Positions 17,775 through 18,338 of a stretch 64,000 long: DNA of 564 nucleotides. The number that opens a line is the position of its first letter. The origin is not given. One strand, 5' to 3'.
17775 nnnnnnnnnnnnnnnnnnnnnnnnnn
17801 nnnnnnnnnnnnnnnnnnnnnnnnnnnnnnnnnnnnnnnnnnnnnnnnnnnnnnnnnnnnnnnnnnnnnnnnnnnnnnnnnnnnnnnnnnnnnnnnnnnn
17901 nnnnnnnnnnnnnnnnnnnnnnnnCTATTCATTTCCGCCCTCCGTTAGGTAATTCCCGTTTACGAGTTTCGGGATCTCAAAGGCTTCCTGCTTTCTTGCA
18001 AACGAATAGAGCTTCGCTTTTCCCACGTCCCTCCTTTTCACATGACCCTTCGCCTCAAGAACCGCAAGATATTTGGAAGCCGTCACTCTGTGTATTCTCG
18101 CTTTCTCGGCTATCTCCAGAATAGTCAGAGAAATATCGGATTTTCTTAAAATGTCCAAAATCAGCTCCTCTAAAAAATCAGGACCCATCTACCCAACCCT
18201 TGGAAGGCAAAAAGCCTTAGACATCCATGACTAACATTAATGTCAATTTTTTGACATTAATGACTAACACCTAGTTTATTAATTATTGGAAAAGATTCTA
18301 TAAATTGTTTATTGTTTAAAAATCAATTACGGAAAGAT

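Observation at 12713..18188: Giant 1739-aa Cys/Asp-rich LamG-domain protein co-transcribed with, and overlapped by, a small wHTH regulator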

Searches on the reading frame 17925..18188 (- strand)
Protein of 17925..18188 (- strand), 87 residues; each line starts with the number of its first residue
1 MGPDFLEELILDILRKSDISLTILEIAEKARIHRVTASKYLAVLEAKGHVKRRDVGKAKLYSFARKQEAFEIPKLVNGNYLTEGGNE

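Call 7: search_protein_families(library=pfam, proteins=[window:17925-18188:-], max_evalue=0.1)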
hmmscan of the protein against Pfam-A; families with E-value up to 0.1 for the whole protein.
window:17925-18188:- (87 aa): 14 families
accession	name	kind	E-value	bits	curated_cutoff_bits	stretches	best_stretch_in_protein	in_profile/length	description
PF24033.1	DUF7342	-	6.9e-06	26.5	31.6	1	22-71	19-69/150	Family of unknown function (DUF7342)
PF21248.3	SoFic-like_C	-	2.7e-05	24.7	27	1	23-61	33-71/76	Protein adenylyltransferase SoFic-like, C-terminal domain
PF12802.13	MarR_2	-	0.00011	22.7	27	1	21-56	21-56/61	MarR family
PF09339.16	HTH_IclR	-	0.00014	22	22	1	10-53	8-51/52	IclR helix-turn-helix domain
PF08279.18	HTH_11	-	0.00015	22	25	1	8-48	3-43/55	HTH domain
PF01978.25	TrmB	-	0.00039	20.6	25.6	1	21-62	23-63/68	Sugar-specific transcriptional regulator TrmB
PF04703.18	FaeA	-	0.0021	18.8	20.7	1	10-57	5-52/62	FaeA-like protein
PF01047.28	MarR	-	0.0022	18.3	24.6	1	10-53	8-50/59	MarR family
PF22979.2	HTH_69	-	0.0046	17.3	27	1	20-53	26-59/69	Winged helix-turn-helix domain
PF13545.12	HTH_Crp_2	-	0.0081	16.5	27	1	18-53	20-56/70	Crp-like helix-turn-helix domain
PF03965.22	Penicillinase_R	-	0.0093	16.7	22.6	1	7-70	5-71/115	Penicillinase repressor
PF14947.12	HTH_45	-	0.028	14.9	25.5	1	8-54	6-53/77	Winged helix-turn-helix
PF02082.26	Rrf2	-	0.053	14.1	30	1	14-53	16-56/132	Iron-dependent Transcriptional regulator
PF07106.19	TBPIP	-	0.061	13.7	22.8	1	30-62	28-60/62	TBPIP/Hop2 winged helix domain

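Call 14: list_cluster_members(proteins=[P0001, window:17925-18188:-, window:10129-12666:-])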
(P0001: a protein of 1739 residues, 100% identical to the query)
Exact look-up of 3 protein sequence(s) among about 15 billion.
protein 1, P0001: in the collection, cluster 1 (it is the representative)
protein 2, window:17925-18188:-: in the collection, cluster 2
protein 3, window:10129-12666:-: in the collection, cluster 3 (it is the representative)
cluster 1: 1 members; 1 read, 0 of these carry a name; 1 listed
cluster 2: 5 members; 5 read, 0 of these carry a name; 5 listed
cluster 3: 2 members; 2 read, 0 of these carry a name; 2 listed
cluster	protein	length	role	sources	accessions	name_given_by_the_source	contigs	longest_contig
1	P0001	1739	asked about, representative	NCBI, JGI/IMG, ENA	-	-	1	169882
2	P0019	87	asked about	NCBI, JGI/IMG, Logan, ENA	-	-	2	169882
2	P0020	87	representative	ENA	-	-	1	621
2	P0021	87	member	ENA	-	-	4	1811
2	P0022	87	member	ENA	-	-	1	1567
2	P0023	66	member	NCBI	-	-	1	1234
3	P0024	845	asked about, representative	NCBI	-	-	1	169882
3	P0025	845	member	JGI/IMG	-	-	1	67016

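Call 25: find_related_loci(query=window:17925-18188:-, collection=genome_contigs, flank=10000)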
Query window:17925-18188:- (87 aa) in genome_contigs; peptide patterns used: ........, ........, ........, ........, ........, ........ (x = any residue, [..] = any of these).
223 stretches matched a pattern; 10 encode a relative of the query (tblastn E <= 1e-3); 10 distinct loci.
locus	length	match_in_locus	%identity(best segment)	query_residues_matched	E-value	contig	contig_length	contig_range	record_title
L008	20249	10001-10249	74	1-87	3e-36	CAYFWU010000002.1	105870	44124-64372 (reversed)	MAG TPA_asm: uncultured archaeon isolate ERP108616_co2_128 genome assembly, contig: NODE_110_length_105870_cov_7.528649,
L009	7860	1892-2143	74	1-80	5e-34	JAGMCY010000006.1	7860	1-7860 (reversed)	MAG: Candidatus Aenigmatarchaeota archaeon isolate RS_17_31 ZL495.bin.31.fa_6, whole genome shotgun sequence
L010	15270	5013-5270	66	1-87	5e-30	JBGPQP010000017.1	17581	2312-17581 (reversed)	MAG: Candidatus Aenigmatarchaeota archaeon isolate OBJ1_062018_150_3 k141_136326_length_17581_cov_10.9874, whole genome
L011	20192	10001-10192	86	1-64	6e-30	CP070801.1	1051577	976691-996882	MAG: Candidatus Aenigmatarchaeota archaeon isolate bin1364 chromosome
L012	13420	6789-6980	72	1-64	6e-26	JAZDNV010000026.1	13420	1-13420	MAG: Candidatus Aenigmatarchaeota archaeon isolate MEGAHIT-group-0.728 k141_10404423, whole genome shotgun sequence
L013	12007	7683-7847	67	7-61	4e-19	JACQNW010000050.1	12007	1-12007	MAG: Candidatus Aenigmatarchaeota archaeon isolate NC_groundwater_1265_Ag_S-0.2um_40_40 S_p2_S4_coassembly_k141_1629574,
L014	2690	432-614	62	1-61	2e-18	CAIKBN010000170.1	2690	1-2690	uncultured archaeon isolate AlinenSediments_bin-3679 genome assembly, contig: bin-3679:170/178, whole genome shotgun seq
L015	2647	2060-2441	43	1-60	5e-9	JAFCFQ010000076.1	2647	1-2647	MAG: Candidatus Aenigmatarchaeota archaeon isolate Meg22_1618_Bin_66 Meg22_1618_Bin_66_scaffold_68288, whole genome shot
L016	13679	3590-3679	60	36-65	1e-6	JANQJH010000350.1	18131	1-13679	MAG: Verrucomicrobiales bacterium isolate PL25a_bin.108 k99_2410403, whole genome shotgun sequence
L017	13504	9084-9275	38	4-79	3e-5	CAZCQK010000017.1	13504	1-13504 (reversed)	MAG TPA_asm: uncultured Candidatus Saccharibacteria bacterium isolate SRP135725_co1_611 genome assembly, contig: NODE_61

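Call 31: find_homologous_proteins(query=window:17925-18188:-, max_evalue=0.001)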
Query window:17925-18188:- (87 aa): 116 proteins with E <= 0.001 among 121 candidates.
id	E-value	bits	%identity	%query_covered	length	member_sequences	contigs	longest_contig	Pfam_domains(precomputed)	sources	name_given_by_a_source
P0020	3.8e-47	175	99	100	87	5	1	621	PF24033.2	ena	-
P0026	2.9e-29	118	74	100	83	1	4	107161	PF08279.19,PF21248.4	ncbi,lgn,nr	ncbi:MAG: HTH domain-containing protein [Candidatus Aenigmarchaeota archaeon]|nr:HTH domain-containi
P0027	7.3e-29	117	77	90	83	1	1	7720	-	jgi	-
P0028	1.5e-28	116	78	90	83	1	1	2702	PF01047.29,PF13412.13,PF08279.19,PF01978.26,PF21248.4,PF09339.17,PF12802.14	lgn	-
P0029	2.5e-27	112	74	92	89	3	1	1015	PF12802.14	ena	-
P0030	6.5e-27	111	70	100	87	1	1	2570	PF12802.14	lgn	-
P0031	8.1e-27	111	87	77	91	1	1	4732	PF08279.19,PF01978.26,PF21248.4,PF09339.17,PF12802.14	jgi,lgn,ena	-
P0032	1.2e-26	110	71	100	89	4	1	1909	PF21248.4,PF24033.2,PF12802.14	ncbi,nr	ncbi:MAG: winged helix-turn-helix transcriptional regulator [Candidatus Aenigmarchaeota archaeon]|nr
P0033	1.2e-26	110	73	92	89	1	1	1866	PF21248.4,PF24033.2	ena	-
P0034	1.7e-26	110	88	74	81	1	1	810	PF08279.19,PF01978.26,PF21248.4,PF09339.17,PF12802.14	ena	-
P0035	3.7e-25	105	79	78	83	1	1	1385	PF24033.2,PF12802.14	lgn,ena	-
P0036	1.4e-24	103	79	78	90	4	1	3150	-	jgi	jgi:response regulator of citrate/malate metabolism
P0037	2.5e-24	103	68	92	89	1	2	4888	PF24033.2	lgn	-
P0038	4.1e-24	102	86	74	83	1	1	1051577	PF09339.17,PF12802.14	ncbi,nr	ncbi:MAG: winged helix-turn-helix transcriptional regulator [Candidatus Aenigmatarchaeota archaeon]|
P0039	4.6e-24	102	89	70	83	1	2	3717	PF08279.19,PF01978.26,PF21248.4,PF24033.2,PF12802.14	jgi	jgi:predicted ArsR family transcriptional regulator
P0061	3.9e-17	80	76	67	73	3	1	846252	PF21248.4,PF24033.2,PF09339.17,PF08100.19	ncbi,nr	ncbi:MAG: helix-turn-helix domain-containing protein [Candidatus Aenigmatarchaeota archaeon]|nr:MAG:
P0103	1.5e-9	56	56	68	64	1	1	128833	PF21248.4,PF09339.17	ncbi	-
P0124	1.0e-6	47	46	75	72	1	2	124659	PF09339.17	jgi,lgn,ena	-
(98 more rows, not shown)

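Call 32: find_encoding_contigs(protein=P0061, flank=9000, max_places=2)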
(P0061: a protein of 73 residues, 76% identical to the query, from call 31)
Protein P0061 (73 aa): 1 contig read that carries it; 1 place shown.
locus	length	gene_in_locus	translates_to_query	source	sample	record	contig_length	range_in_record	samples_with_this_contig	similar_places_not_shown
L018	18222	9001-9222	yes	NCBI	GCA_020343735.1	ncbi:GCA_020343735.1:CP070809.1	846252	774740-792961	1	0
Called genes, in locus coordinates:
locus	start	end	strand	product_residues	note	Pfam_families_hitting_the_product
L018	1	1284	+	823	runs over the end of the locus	-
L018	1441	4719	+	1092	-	PF16656:Pur_ac_phosph_N (faint), PF13385:Laminin_G_3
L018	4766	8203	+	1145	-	-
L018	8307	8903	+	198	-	-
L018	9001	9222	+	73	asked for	PF08100:Dimerisation (faint), PF09339:HTH_IclR (weak), PF24033:DUF7342 (weak), PF21248:SoFic-like_C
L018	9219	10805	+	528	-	-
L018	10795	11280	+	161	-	-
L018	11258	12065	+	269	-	-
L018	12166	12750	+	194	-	-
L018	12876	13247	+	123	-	PF01248:Ribosomal_L7Ae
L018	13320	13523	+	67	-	PF01200:Ribosomal_S28e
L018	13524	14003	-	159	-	-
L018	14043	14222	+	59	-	PF01246:Ribosomal_L24e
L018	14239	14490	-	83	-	PF03083:MtN3_slv, PF04193:PQ-loop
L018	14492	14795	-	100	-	-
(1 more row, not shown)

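Call 33: find_encoding_contigs(protein=P0103, flank=9000, max_places=2)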
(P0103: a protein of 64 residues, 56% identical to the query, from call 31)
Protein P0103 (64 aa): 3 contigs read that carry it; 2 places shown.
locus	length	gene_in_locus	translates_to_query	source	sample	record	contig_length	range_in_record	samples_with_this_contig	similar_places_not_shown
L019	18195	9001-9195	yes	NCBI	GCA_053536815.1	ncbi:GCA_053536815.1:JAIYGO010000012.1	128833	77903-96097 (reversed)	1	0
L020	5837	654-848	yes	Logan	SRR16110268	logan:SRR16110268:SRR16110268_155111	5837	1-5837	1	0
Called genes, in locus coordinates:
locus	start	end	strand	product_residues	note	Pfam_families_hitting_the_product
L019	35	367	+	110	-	-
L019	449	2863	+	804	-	PF23990:PilB3_N (weak), PF00437:T2SSE, PF27713:UCP018868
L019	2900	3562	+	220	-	PF00154:RecA_N (faint), PF03796:DnaB_C (weak), PF06745:ATPase, PF13481:AAA_25, PF23442:DUF7125 (weak)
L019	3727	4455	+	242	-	PF03796:DnaB_C (faint), PF06745:ATPase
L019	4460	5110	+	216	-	-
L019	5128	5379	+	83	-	PF04193:PQ-loop, PF03083:MtN3_slv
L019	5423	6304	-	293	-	PF01040:UbiA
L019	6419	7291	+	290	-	PF00482:T2SSF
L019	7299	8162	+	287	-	PF00482:T2SSF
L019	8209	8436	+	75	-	PF04014:MazE_antitoxin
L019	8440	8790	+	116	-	PF02452:PemK_toxin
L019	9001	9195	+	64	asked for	PF09339:HTH_IclR (weak), PF21248:SoFic-like_C (weak)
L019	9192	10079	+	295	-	-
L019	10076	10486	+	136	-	-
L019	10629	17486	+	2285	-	PF13750:Big_3_3 (faint), PF13385:Laminin_G_3, PF02210:Laminin_G_2 (faint), PF22925:TS_C (faint), PF19077:Big_13 (faint), PF13385:Laminin_G_3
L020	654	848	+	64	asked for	PF09339:HTH_IclR (weak), PF21248:SoFic-like_C (weak)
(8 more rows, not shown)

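Call 34: find_encoding_contigs(protein=P0124, flank=9000, max_places=2)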
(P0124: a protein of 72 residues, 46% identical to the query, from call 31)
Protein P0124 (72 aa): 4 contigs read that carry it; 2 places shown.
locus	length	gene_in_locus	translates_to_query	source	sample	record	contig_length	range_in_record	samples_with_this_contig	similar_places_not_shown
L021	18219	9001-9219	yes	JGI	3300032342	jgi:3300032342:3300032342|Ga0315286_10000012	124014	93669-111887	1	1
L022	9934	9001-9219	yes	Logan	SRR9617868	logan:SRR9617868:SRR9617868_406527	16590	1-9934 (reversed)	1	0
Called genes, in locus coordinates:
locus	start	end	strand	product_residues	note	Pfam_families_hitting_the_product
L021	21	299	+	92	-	-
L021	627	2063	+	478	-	PF02310:B12-binding, PF04055:Radical_SAM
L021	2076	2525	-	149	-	PF00293:NUDIX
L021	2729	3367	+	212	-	PF12917:YfbR-like, PF13023:HD_3, PF01966:HD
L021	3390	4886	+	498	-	-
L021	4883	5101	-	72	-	-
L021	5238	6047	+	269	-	PF00142:Fer4_NifH (faint), PF06564:CBP_BcsQ (weak), PF10609:ParA, PF13614:AAA_31, PF01656:CbiA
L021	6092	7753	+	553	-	-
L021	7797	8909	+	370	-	-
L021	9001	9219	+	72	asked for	PF09339:HTH_IclR (faint)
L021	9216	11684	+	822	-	-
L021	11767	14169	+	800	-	-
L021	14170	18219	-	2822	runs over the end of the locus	PF10633:NPCBM_assoc (faint), PF22680:Glyco_hydro_123_N_2 (faint), PF01935:DUF87, PF05872:HerA_C (faint)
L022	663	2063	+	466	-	PF02310:B12-binding, PF04055:Radical_SAM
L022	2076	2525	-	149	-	PF00293:NUDIX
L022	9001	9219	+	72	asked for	PF09339:HTH_IclR (faint)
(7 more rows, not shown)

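Call 68: search_solved_structures(query=A3, max_evalue=1)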
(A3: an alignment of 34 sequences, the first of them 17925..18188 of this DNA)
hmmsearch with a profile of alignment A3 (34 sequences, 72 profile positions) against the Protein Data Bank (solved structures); distinct sequences matched with E-value up to 1: 50.
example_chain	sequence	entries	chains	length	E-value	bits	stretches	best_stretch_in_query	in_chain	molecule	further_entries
1mkm_A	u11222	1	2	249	2.2e-05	27.1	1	5-53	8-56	IclR transcriptional regulator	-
2htj_A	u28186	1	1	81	0.0014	21.4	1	7-67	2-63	P fimbrial regulatory protein KS71A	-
1u2w_A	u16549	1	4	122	0.0018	21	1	16-68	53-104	Cadmium efflux system accessory protein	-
6cmv_A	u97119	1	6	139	0.0035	20.1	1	8-55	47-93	Transcriptional regulator Lrs14-like protein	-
3f72_A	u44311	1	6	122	0.0039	19.9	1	16-67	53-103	Cadmium efflux system accessory protein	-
1q1h_A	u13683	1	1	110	0.0046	19.7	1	10-54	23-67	Transcription Factor E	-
2kko_A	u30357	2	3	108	0.0063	19.2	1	9-66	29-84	POSSIBLE TRANSCRIPTIONAL REGULATORY PROTEIN (POSSIBLY ARSR-FAMILY) | Possible transcriptional regulatory arsR-family protein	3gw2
2lvs_A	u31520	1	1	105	0.0066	19.2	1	11-54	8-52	Putative uncharacterized protein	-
5tjj_A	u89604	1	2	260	0.014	18.1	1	6-51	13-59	Transcriptional regulator, IclR family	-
9t6t_A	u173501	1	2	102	0.027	17.2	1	19-66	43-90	Lmo1102 protein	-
9t6r_A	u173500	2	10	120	0.038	16.8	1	19-66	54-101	Lmo1102 protein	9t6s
9vjc_A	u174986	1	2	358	0.053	16.3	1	23-64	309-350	Protein adenylyltransferase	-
2wns_A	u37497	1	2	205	0.094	15.5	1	32-67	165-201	OROTATE PHOSPHORIBOSYLTRANSFERASE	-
7bhy_A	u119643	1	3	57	0.096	15.5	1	24-53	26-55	Deoxyribonucleoside regulator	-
1uxc_A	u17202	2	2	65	0.096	15.5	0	23-38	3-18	FRUCTOSE REPRESSOR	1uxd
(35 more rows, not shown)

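Call 74: search_protein_families(library=phrogs, proteins=[window:17925-18188:-], max_evalue=0.001)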
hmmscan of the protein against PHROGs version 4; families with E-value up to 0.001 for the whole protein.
window:17925-18188:- (87 aa): 3 families
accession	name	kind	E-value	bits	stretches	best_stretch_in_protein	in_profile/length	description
phrog_2030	-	transcription regulation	4.2e-05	24.3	1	10-69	19-80/202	transcriptional regulator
phrog_2440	-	transcription regulation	6.5e-05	23.8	1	8-69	31-93/126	transcriptional regulator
phrog_12156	-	DNA, RNA and nucleotide metabolism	0.00051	19.8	1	7-61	425-478/485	DNA helicase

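Call 75: search_protein_families(library=ncbifam, proteins=[window:17925-18188:-], max_evalue=0.01)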
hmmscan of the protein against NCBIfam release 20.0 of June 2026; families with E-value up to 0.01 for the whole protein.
window:17925-18188:- (87 aa): 5 families
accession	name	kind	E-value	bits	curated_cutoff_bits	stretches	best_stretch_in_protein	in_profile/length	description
NF033788.1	HTH_metalloreg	subfamily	9.9e-06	25.3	55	1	10-66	16-71/77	metalloregulator ArsR/SmtB family transcription factor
NF053610.1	Sso10a_fam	subfamily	0.0013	18.7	60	1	8-62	5-55/64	Sso10a family chromatin protein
NF053660.1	ORF80_fam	equivalog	0.0026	17.6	95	1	7-53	4-49/70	ORF80 family leucine zipper DNA-binding protein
NF041395.1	TranRegLrpA1_Halo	equivalog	0.003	17.5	250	1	6-50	6-49/142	HTH-type transcriptional regulator LrpA1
NF033789.1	repress_SdpR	subfamily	0.0052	16.7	100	1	10-63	13-64/79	autorepressor SdpR family transcription factor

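Call 87: find_related_loci(query=A3, collection=viral_contigs, flank=8000)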
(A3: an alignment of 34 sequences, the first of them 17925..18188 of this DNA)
Query A3 (87 aa) in viral_contigs; peptide patterns used: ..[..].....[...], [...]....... (x = any residue, [..] = any of these).
47 stretches matched a pattern, but none encodes a relative of the query by tblastn (E <= 1e-3).

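Call 88: find_related_loci(query=A3, collection=metagenome_contigs, flank=8000)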
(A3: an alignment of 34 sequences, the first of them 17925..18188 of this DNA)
Query A3 (87 aa) in metagenome_contigs; peptide patterns used: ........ (x = any residue, [..] = any of these).
198 stretches matched a pattern; 68 encode a relative of the query (tblastn E <= 1e-3); 68 distinct loci.
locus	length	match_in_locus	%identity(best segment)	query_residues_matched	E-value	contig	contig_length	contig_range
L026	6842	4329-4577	74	1-87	1e-35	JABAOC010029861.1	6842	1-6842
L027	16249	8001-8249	74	1-87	1e-35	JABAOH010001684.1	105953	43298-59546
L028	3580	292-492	87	1-67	7e-33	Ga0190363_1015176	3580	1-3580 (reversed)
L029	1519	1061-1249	81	1-63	1e-29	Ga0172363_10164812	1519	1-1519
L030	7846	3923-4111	57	5-85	4e-23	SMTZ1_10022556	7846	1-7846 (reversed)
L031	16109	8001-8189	67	6-68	9e-23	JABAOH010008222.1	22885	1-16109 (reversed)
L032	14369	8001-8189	67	6-68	9e-23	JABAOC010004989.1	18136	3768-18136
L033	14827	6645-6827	66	4-64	8e-22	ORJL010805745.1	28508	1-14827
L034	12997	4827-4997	67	5-61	3e-21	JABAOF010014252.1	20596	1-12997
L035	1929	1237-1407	67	5-61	3e-21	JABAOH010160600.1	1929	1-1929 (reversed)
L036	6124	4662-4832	70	7-63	2e-20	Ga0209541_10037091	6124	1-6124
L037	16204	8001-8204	60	1-68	7e-19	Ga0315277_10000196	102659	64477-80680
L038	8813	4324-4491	63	6-61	2e-18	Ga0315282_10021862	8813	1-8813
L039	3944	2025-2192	61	6-61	8e-18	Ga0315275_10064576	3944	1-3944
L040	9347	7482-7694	56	1-70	9e-17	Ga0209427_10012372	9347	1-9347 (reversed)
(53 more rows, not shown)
